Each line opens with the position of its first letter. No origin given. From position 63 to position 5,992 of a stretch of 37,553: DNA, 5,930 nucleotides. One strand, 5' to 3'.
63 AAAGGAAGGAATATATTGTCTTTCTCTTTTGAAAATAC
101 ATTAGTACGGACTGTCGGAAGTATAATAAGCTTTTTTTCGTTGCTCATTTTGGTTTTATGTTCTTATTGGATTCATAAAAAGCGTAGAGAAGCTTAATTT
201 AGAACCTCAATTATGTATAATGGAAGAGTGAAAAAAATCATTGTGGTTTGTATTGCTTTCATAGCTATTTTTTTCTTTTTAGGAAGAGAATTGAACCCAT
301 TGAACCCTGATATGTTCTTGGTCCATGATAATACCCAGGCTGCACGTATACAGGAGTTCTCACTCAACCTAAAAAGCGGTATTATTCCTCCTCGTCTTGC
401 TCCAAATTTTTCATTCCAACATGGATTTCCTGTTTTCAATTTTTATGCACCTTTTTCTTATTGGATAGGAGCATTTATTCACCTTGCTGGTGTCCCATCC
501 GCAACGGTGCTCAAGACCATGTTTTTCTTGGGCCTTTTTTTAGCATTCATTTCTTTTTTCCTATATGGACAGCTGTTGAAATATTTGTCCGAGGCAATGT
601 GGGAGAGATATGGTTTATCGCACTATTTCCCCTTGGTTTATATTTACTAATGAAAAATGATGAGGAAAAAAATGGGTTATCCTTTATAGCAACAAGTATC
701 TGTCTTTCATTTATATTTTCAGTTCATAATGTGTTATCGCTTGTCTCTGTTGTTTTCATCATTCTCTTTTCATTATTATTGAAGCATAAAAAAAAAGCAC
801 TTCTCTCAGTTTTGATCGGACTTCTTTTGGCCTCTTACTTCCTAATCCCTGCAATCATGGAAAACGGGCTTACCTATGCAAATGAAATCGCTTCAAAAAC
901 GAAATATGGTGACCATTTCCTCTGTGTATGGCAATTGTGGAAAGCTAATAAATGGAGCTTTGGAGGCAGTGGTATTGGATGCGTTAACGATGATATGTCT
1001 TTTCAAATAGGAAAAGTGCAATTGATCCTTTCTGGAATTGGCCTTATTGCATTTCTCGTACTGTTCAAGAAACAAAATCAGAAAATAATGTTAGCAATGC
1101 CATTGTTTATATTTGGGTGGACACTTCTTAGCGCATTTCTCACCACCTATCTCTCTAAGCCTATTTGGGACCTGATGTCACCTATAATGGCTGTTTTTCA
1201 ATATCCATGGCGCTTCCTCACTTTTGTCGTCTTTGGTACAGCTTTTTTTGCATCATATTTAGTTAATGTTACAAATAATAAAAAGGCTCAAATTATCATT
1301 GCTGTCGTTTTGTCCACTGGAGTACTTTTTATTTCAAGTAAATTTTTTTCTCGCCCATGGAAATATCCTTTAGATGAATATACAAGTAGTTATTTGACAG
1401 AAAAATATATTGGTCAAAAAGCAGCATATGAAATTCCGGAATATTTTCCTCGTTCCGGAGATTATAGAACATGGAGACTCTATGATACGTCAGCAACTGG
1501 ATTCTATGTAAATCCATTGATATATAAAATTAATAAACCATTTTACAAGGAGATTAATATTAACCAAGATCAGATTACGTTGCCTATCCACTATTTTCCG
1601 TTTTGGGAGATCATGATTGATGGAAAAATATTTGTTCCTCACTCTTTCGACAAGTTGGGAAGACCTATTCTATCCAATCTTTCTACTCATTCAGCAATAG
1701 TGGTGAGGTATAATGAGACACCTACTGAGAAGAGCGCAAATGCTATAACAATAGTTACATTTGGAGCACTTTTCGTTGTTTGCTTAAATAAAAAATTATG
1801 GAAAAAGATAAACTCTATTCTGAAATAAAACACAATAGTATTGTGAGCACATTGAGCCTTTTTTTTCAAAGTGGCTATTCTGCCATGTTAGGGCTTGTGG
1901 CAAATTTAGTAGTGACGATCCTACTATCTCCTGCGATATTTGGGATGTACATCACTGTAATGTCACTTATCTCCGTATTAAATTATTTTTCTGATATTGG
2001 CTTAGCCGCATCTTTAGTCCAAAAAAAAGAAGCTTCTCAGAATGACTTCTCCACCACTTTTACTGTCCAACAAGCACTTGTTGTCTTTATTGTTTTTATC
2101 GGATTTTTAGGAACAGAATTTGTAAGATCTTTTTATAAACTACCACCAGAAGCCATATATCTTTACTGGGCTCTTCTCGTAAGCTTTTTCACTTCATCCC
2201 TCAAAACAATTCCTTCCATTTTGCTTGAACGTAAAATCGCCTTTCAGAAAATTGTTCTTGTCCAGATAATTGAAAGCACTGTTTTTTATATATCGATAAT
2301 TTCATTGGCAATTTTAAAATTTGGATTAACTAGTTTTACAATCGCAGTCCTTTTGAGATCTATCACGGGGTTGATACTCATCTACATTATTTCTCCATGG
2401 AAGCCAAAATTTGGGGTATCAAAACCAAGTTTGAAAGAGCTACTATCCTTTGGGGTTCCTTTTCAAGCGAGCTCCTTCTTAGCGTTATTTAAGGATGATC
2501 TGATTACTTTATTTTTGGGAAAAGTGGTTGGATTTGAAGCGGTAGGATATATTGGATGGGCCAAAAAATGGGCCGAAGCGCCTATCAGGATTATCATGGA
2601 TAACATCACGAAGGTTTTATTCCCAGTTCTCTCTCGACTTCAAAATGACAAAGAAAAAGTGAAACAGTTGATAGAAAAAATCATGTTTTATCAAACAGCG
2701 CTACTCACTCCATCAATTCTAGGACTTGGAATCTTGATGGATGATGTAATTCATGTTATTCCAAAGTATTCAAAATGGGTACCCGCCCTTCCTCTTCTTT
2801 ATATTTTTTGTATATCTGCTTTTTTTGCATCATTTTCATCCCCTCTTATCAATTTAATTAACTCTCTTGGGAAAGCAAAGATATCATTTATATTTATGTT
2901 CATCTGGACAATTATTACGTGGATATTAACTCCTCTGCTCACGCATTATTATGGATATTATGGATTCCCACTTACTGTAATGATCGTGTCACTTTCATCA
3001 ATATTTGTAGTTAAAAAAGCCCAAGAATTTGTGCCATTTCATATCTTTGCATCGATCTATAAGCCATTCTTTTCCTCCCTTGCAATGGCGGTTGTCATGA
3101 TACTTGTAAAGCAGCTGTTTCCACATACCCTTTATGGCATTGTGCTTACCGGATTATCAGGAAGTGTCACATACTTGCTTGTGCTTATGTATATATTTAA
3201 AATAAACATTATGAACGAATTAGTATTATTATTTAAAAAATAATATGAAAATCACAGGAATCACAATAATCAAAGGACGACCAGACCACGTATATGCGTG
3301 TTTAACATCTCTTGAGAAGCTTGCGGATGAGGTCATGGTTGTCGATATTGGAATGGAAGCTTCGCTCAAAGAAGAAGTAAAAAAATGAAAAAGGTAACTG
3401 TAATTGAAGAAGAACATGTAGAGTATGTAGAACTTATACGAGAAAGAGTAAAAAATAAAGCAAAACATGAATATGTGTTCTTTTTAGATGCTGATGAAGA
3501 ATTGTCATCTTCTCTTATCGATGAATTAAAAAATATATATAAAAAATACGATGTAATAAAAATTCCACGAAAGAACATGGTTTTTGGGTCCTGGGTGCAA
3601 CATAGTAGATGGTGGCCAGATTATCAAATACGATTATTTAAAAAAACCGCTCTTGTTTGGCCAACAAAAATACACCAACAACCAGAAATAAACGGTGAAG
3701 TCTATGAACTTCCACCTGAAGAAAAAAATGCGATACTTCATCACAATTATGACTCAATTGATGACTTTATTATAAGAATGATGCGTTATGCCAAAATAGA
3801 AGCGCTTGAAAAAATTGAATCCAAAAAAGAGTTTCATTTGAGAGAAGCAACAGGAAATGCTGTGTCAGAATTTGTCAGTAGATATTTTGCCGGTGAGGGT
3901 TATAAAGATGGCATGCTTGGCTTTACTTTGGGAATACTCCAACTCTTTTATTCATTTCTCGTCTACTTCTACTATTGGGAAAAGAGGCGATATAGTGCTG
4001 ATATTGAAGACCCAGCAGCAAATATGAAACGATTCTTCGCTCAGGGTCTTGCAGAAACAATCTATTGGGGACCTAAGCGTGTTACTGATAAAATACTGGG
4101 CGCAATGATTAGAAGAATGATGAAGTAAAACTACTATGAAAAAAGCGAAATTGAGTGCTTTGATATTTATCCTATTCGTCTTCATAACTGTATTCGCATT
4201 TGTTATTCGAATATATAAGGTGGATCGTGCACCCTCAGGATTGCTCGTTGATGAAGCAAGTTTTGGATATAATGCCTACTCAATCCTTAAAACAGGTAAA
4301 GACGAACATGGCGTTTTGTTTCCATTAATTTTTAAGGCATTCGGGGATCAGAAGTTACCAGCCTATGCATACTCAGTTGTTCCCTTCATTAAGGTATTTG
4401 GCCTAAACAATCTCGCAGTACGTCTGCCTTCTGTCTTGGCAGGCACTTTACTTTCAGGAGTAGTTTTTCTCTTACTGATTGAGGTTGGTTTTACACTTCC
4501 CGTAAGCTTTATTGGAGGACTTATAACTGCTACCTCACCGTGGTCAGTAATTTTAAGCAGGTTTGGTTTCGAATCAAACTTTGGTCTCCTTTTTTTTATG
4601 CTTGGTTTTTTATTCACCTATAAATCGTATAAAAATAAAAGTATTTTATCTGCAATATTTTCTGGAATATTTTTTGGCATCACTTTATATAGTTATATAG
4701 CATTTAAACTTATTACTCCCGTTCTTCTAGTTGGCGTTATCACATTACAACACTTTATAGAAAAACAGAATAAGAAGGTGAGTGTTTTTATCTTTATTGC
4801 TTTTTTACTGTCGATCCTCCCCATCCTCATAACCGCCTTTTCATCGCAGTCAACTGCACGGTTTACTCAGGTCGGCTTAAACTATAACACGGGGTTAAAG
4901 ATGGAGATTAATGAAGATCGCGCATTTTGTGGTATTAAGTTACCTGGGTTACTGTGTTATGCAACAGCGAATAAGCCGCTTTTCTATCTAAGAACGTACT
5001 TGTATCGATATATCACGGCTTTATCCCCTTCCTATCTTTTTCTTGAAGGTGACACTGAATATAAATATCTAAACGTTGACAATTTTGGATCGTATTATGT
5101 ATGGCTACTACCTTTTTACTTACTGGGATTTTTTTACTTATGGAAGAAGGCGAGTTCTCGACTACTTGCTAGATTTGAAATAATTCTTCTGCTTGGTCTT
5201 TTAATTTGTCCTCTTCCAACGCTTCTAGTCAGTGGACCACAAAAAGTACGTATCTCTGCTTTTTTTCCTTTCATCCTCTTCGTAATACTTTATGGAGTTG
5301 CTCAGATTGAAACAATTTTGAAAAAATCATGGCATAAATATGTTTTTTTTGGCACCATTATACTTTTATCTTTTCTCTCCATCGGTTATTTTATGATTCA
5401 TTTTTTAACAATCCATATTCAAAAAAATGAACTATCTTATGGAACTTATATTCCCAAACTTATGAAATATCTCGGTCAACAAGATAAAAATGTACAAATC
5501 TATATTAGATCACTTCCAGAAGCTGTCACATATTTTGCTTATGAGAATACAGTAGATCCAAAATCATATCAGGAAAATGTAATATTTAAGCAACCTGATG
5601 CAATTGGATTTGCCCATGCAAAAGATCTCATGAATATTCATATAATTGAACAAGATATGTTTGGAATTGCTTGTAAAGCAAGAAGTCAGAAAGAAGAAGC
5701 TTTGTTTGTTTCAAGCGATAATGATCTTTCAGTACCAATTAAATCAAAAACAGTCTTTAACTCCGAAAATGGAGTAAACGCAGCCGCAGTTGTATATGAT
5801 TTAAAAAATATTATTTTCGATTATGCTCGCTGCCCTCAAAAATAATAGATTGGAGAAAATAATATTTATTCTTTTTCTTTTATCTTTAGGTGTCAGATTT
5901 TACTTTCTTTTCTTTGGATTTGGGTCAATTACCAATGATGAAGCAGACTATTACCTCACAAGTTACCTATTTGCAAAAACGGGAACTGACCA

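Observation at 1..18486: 18.5-kb glycosylation island built around nine GT-C-like polytopic membrane proteins, with no priming enzyme, polymerase or ligase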

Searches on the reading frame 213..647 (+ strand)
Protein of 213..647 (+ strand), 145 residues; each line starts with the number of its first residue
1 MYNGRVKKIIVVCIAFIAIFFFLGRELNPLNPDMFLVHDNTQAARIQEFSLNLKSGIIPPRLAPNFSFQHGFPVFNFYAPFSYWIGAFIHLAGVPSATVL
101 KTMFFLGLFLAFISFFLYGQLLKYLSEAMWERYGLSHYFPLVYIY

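Call 7: search_protein_families(library=pfam, proteins=[window:213-647:+], max_evalue=0.01)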
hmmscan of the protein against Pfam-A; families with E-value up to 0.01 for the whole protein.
window:213-647:+ (145 aa): 0 families

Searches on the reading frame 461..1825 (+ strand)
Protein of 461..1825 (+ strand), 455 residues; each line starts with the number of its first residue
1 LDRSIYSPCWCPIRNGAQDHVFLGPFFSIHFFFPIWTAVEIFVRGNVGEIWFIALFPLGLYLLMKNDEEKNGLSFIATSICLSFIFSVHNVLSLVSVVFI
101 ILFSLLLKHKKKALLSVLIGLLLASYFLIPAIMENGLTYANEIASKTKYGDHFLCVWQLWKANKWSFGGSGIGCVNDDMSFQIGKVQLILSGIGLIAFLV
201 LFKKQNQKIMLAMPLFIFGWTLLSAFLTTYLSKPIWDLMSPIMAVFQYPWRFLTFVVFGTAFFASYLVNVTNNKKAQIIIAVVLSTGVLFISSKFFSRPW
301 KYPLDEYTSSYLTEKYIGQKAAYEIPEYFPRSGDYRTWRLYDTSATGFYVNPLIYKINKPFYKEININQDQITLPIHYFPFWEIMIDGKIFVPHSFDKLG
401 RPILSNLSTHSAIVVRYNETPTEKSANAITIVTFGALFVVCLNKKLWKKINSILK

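Call 7: search_protein_families(library=pfam, proteins=[window:461-1825:+], max_evalue=0.01)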
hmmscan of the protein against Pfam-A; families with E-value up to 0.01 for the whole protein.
window:461-1825:+ (455 aa): 1 family
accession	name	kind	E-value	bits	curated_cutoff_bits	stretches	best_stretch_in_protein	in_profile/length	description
PF10131.15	PTPS_related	-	9.1e-06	24.8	26.4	1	22-295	52-305/621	6-pyruvoyl-tetrahydropterin synthase related domain; membrane protein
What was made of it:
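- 213..1828 (+): GT-C gene of the PTPS_related/YfhO-like family, disrupted by a 64-nt deletion at about nt 564 (reads as 213-650 plus 461-1828); motif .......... PTPS_related 24.8 bits on the fragment (call 7).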

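Call 13: search_protein_families(library=ncbifam, proteins=[window:461-1825:+], max_evalue=1)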
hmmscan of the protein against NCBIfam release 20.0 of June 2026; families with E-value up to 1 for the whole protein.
window:461-1825:+ (455 aa): 0 families

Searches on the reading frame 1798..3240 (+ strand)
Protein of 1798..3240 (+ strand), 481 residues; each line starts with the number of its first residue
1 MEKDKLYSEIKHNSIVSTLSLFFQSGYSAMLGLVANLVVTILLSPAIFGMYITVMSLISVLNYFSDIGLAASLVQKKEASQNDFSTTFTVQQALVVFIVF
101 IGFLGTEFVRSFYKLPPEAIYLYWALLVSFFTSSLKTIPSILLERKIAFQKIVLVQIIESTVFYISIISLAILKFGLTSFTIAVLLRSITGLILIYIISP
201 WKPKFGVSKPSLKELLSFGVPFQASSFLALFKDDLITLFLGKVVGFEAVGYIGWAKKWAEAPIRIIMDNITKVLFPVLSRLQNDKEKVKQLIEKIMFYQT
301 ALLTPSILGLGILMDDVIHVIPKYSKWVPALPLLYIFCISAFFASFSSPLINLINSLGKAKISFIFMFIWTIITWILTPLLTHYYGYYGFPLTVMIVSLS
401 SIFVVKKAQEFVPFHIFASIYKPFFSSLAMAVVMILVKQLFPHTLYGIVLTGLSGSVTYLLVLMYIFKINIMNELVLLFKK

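Call 7: search_protein_families(library=pfam, proteins=[window:1798-3240:+], max_evalue=0.01)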
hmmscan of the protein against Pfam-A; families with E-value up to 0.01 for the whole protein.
window:1798-3240:+ (481 aa): 2 families
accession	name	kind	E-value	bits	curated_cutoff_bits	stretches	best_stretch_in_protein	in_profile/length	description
PF13440.11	Polysacc_synt_3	-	1.6e-51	175.7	23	1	41-321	4-283/293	Polysaccharide biosynthesis protein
PF01943.22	Polysacc_synt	-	3.5e-22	79.6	28.2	1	18-282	5-274/274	Polysaccharide biosynthesis protein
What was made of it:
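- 1798..3243 (+): Wzx/MOP-family flippase. Polysacc_synt_3 175.7 bits and Polysacc_synt 79.6 bits (call 7).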

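Call 13: search_protein_families(library=ncbifam, proteins=[window:1798-3240:+], max_evalue=1)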
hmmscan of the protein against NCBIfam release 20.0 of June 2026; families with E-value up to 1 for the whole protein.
window:1798-3240:+ (481 aa): 3 families
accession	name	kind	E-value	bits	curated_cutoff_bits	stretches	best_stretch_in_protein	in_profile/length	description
NF058658.1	Oglyco_Wzx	exception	5e-39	134.6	720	1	23-477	19-473/478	O-glycosylation flippase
NF007773.0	PRK10459.1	equivalog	5.9e-39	134.4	273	1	30-471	23-471/492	MOP flippase family protein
NF047674.1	TeichurnBiosyTuaB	equivalog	2.1e-23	83.1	580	1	35-467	29-464/469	teichuronic acid biosynthesis protein TuaB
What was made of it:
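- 1798..3243 (+): Matches the NCBIfam MOP flippase and O-glycosylation Wzx models at about 134 bits, below their cut-offs (call 13).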

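Call 86: find_homologous_proteins(query=window:1798-3240:+, max_evalue=1e-30)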
Query window:1798-3240:+ (481 aa): 2769 proteins with E <= 1e-30 among 8000 candidates; the best 120 are listed.
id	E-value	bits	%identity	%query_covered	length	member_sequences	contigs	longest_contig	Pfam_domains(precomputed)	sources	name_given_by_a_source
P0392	3.4e-280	948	91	100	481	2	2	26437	PF01943.23,PF13440.12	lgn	-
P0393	3.2e-264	895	87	100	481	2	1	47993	PF01943.23,PF13440.12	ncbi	ncbi:MAG: oligosaccharide flippase family protein [bacterium]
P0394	3.6e-264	895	88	98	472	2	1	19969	PF01943.23,PF13440.12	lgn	-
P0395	1.9e-260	882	85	100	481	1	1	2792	PF01943.23,PF13440.12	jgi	-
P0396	5.2e-260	881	85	100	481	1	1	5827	PF01943.23,PF13440.12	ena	-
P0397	1.2e-259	880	85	100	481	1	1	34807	PF01943.23,PF13440.12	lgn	-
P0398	1.1e-257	873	85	100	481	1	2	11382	PF01943.23,PF13440.12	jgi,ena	-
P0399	4.1e-256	868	84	100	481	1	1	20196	PF01943.23,PF13440.12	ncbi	-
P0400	2.2e-255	866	85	100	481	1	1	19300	PF01943.23,PF13440.12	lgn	-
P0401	7.8e-254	861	83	100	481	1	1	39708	PF01943.23,PF13440.12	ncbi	-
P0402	1.3e-253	860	84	100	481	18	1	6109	PF01943.23,PF13440.12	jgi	-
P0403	1.8e-253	859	83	100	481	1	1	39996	PF01943.23,PF13440.12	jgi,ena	-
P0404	7.6e-253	857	88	94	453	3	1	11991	PF01943.23,PF13440.12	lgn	-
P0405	9.0e-253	857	83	100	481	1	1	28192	PF01943.23,PF13440.12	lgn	-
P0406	9.3e-253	857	83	100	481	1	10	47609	PF01943.23,PF13440.12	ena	-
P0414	9.9e-246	834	81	99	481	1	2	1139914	PF01943.23,PF13440.12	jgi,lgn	jgi:O-antigen/teichoic acid export membrane protein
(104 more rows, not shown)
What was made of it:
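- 1798..3243 (+): Relatives are named 'oligosaccharide flippase family protein' (call 86).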

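Call 87: find_encoding_contigs(protein=P0392, flank=10000, max_places=2)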
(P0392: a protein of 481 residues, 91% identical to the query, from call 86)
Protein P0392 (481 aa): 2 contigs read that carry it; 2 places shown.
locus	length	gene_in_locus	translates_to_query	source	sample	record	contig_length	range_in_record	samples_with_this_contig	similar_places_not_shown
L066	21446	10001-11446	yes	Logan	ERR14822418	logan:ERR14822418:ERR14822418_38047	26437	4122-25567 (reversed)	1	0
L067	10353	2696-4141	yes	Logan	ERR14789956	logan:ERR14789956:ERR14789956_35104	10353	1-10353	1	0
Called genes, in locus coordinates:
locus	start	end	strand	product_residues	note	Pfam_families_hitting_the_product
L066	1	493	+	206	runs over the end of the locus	PF04794:YdjC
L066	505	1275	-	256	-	PF02900:LigB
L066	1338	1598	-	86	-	-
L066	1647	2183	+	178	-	PF01931:NTPase_I-T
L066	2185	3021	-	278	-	PF01501:Glyco_transf_8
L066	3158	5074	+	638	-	PF02705:K_trans, PF22776:K_trans_C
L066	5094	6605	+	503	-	PF13231:PMT_2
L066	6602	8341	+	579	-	PF10131:PTPS_related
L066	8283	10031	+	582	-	PF10131:PTPS_related (weak)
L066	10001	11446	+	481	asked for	PF01943:Polysacc_synt, PF13440:Polysacc_synt_3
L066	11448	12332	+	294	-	PF00535:Glycos_transf_2 (weak)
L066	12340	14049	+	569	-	PF02366:PMT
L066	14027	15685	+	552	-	-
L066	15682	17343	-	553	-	-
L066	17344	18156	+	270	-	PF00535:Glycos_transf_2, PF13641:Glyco_tranf_2_3 (weak)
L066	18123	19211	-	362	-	PF26314:MptA_B_family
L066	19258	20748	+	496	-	-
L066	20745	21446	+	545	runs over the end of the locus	-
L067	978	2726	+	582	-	PF10131:PTPS_related (weak)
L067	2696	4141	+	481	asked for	PF01943:Polysacc_synt, PF13440:Polysacc_synt_3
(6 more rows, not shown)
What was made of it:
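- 213..1828 (+): The gene is an intact 582 aa in L066 (call 87).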

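Call 88: find_encoding_contigs(protein=P0414, flank=10000, max_places=1)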
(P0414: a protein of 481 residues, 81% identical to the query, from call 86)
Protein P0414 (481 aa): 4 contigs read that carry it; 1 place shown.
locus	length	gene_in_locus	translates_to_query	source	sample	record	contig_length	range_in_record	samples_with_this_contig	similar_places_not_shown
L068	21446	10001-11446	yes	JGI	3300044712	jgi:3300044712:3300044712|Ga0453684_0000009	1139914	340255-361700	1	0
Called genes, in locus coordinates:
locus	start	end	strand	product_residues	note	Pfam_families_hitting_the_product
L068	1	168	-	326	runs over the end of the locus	PF03773:ArsP_1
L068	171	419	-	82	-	PF13192:Thioredoxin_3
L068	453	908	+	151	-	PF00383:dCMP_cyt_deam_1, PF14437:MafB19-deam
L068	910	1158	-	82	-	-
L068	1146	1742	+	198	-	PF01931:NTPase_I-T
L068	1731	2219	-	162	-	PF00293:NUDIX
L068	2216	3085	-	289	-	-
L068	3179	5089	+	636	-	PF02705:K_trans, PF22776:K_trans_C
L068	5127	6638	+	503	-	PF13231:PMT_2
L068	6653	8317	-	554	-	PF02366:PMT (weak), PF13231:PMT_2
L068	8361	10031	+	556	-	-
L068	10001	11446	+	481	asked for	PF01943:Polysacc_synt, PF13440:Polysacc_synt_3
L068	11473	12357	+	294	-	PF00535:Glycos_transf_2 (faint)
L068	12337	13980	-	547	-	PF20176:DUF6541 (weak), PF10131:PTPS_related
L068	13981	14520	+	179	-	-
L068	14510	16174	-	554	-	-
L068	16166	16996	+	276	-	PF00535:Glycos_transf_2, PF13641:Glyco_tranf_2_3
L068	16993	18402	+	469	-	PF09852:DUF2079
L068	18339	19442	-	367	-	PF26314:MptA_B_family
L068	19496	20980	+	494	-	-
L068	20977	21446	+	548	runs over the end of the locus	-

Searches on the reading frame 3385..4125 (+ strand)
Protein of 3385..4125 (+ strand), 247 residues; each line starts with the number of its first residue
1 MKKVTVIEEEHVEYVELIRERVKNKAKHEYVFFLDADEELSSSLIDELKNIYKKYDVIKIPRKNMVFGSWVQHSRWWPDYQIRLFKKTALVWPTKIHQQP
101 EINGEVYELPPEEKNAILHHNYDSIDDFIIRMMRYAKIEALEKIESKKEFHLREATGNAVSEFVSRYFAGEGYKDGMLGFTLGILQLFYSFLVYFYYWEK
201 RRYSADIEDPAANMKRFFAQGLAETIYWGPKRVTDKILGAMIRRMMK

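Call 7: search_protein_families(library=pfam, proteins=[window:3385-4125:+], max_evalue=0.01)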
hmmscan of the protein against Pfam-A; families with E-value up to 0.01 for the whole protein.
window:3385-4125:+ (247 aa): 1 family
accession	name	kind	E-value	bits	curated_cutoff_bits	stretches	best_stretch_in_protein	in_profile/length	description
PF00535.33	Glycos_transf_2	-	0.00085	19.7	23.3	1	24-92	75-149/168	Glycosyl transferase family 2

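Call 37: search_protein_families(library=ncbifam, proteins=[window:3385-4125:+], max_evalue=0.001)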
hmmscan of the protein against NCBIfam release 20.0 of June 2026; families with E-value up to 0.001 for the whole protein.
window:3385-4125:+ (247 aa): 0 families

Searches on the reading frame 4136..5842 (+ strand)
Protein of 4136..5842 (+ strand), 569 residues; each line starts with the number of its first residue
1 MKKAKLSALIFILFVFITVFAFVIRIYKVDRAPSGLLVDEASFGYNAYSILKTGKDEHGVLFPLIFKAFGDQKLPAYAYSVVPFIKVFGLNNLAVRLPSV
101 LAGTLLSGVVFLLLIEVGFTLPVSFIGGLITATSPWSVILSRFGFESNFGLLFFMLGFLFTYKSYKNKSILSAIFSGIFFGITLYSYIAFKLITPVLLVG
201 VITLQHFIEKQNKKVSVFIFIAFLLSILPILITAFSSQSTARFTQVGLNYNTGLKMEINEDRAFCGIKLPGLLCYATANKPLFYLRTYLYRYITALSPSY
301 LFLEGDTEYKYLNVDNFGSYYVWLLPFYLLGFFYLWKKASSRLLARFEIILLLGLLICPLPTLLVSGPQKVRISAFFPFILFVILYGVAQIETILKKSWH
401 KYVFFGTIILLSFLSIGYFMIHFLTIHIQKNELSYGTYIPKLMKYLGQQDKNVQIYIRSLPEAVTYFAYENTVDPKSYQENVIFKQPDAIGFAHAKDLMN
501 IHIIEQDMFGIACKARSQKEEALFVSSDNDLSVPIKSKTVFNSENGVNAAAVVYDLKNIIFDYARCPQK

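Call 7: search_protein_families(library=pfam, proteins=[window:4136-5842:+], max_evalue=0.01)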
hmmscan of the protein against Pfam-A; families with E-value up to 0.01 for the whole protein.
window:4136-5842:+ (569 aa): 1 family
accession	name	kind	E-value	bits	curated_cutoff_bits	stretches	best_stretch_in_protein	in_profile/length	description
PF13231.12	PMT_2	-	1.9e-06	28.6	26.1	1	75-224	4-154/160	Dolichyl-phosphate-mannose-protein mannosyltransferase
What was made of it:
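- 4136..5845 (+): GT-C, PMT_2/PMT-like (motif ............). PMT_2 28.6 bits, above the gathering score (call 7).
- On Pfam PMT_2 (PF13231) / PMT (PF02366): 4136-5845: 28.6 bits against a threshold of 26.1, which passes (call 7).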

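Call 13: search_protein_families(library=ncbifam, proteins=[window:4136-5842:+], max_evalue=1)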
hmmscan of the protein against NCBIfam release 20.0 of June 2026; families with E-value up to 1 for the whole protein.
window:4136-5842:+ (569 aa): 0 families

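Call 16: find_encoding_contigs(protein=window:4136-5842:+, flank=10000, max_places=6)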
Protein window:4136-5842:+ (569 aa): no gene with exactly this product is on record in the collection.
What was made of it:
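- Tried and rejected: The exact-sequence look-up of the window's 4136 protein found no contig (call 16).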
